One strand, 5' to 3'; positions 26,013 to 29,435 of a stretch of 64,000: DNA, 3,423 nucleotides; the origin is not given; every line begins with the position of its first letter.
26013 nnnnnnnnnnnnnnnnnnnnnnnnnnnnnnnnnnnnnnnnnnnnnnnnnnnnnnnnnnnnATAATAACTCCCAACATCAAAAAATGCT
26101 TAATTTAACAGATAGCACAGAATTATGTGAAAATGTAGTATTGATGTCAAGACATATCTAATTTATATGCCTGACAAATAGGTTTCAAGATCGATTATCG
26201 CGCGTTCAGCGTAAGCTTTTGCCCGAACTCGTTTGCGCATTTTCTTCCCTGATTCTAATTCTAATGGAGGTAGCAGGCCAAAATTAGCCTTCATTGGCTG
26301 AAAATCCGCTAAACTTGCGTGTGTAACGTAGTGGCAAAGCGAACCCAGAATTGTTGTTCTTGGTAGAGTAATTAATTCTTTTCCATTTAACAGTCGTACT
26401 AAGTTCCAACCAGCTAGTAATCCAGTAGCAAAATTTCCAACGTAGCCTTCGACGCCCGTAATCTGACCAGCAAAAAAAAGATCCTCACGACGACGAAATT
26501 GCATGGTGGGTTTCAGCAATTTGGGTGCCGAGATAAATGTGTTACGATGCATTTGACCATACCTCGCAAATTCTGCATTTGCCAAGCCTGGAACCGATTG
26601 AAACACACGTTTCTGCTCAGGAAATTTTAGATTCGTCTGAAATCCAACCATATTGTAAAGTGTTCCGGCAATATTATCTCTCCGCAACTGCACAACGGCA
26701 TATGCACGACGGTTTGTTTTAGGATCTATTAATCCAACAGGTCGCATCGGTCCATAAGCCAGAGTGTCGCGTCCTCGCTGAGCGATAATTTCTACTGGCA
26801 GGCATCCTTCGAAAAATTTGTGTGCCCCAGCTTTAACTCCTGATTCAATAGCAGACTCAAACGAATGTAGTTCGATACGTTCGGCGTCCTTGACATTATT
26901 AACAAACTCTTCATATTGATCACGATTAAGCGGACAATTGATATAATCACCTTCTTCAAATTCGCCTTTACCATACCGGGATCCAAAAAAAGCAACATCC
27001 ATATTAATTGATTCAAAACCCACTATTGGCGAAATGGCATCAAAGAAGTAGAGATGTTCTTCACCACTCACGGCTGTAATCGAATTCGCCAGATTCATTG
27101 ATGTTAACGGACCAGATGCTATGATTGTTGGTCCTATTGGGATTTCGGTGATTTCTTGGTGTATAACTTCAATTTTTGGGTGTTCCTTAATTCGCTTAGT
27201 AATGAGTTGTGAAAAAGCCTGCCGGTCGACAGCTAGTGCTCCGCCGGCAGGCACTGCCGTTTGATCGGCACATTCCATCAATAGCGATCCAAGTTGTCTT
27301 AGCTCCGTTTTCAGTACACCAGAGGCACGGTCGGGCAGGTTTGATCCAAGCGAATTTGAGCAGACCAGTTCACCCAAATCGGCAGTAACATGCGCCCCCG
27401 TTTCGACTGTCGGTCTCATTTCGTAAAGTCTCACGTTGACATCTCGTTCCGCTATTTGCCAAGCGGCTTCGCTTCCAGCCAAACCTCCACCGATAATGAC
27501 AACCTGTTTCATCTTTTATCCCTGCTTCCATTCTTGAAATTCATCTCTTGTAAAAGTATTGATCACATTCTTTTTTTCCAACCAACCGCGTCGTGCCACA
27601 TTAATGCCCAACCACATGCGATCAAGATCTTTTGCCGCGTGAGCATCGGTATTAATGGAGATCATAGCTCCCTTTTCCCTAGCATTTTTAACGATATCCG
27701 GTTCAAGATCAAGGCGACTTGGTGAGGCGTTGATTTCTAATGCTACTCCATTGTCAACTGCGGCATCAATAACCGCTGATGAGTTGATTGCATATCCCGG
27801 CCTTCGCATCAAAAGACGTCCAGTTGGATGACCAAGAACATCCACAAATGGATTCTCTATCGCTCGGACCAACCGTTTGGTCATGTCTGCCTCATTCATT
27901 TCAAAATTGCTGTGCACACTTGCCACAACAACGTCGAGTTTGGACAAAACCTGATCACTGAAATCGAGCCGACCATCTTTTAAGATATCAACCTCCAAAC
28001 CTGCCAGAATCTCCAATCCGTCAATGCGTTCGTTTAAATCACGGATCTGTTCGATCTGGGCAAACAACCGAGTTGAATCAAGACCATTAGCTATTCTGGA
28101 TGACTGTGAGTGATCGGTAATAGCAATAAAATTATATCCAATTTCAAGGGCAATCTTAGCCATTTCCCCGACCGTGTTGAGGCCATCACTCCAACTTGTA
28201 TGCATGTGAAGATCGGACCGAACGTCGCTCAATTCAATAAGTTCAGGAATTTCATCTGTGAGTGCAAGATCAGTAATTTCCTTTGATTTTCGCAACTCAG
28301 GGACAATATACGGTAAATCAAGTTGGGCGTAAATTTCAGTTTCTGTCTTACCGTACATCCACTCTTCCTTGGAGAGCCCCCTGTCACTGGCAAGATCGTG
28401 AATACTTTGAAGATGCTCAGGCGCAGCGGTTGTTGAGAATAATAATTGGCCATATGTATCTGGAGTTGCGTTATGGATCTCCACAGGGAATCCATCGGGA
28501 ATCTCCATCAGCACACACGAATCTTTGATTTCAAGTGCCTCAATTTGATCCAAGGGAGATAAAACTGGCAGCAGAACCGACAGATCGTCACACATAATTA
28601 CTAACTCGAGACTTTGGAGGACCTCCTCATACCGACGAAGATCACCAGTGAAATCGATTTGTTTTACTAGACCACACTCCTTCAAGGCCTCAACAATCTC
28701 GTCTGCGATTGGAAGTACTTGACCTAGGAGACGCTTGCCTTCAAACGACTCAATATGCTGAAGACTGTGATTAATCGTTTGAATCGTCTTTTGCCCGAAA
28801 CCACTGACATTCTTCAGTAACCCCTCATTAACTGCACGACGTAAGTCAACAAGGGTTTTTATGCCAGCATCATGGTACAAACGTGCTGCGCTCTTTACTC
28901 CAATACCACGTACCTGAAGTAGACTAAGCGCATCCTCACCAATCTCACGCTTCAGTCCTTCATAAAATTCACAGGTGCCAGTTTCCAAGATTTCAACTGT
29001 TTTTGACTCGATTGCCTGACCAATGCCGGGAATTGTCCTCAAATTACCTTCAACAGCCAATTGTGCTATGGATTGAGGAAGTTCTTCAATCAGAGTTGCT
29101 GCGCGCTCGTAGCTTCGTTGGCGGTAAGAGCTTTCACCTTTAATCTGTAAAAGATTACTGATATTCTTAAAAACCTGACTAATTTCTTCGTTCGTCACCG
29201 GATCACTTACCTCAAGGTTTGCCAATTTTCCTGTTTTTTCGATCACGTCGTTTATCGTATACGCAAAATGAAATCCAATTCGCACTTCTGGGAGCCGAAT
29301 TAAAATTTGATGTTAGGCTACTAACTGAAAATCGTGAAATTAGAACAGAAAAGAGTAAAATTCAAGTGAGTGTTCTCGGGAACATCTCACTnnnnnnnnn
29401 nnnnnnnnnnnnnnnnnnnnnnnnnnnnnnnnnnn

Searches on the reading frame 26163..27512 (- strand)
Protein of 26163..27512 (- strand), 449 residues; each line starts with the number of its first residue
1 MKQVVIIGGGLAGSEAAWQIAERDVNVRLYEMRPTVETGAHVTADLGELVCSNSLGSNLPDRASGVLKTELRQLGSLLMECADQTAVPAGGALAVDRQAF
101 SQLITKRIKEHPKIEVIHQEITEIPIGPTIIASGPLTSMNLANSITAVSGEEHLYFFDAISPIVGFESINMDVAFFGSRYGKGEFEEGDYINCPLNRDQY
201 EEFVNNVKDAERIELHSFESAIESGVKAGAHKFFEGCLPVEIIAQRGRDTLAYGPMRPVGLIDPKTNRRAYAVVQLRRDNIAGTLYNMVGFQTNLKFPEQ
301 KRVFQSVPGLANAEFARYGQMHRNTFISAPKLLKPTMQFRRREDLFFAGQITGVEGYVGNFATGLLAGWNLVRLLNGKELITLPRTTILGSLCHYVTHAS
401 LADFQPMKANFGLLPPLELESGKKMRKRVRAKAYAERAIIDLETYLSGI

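Call 42: search_protein_families(library=pfam, proteins=[window:26163-27512:-], max_evalue=0.00001)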
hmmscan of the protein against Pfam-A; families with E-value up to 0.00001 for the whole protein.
window:26163-27512:- (449 aa): 3 families
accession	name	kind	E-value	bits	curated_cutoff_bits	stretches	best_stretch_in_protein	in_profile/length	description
PF01134.28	GIDA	-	8.9e-92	308.6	22.1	1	3-379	1-391/391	Glucose inhibited division protein A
PF03486.20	HI0933_like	-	3.3e-06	27.2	50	0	3-35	2-34/244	HI0933-like protein Rossmann domain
PF13450.12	NAD_binding_8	-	9e-06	26.3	21.9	0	6-35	1-30/68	NAD(P)-binding Rossmann-like domain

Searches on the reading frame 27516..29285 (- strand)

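Call 42: search_protein_families(library=pfam, proteins=[window:27516-29285:-], max_evalue=0.00001)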
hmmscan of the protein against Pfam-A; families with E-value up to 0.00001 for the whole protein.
window:27516-29285:- (589 aa): 4 families
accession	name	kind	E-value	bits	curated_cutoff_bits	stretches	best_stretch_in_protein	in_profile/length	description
PF14716.13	HHH_8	-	2.2e-17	63.6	30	1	31-105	2-73/73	Helix-hairpin-helix domain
PF02811.25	PHP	-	3.6e-11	44.1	26.4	1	358-520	1-163/164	PHP domain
PF14520.12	HHH_5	-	4e-09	37.2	27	1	121-171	3-51/57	Helix-hairpin-helix domain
PF01876.22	RNase_P_p30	-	5.5e-08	32.9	35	1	373-522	16-147/214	RNase P subunit p30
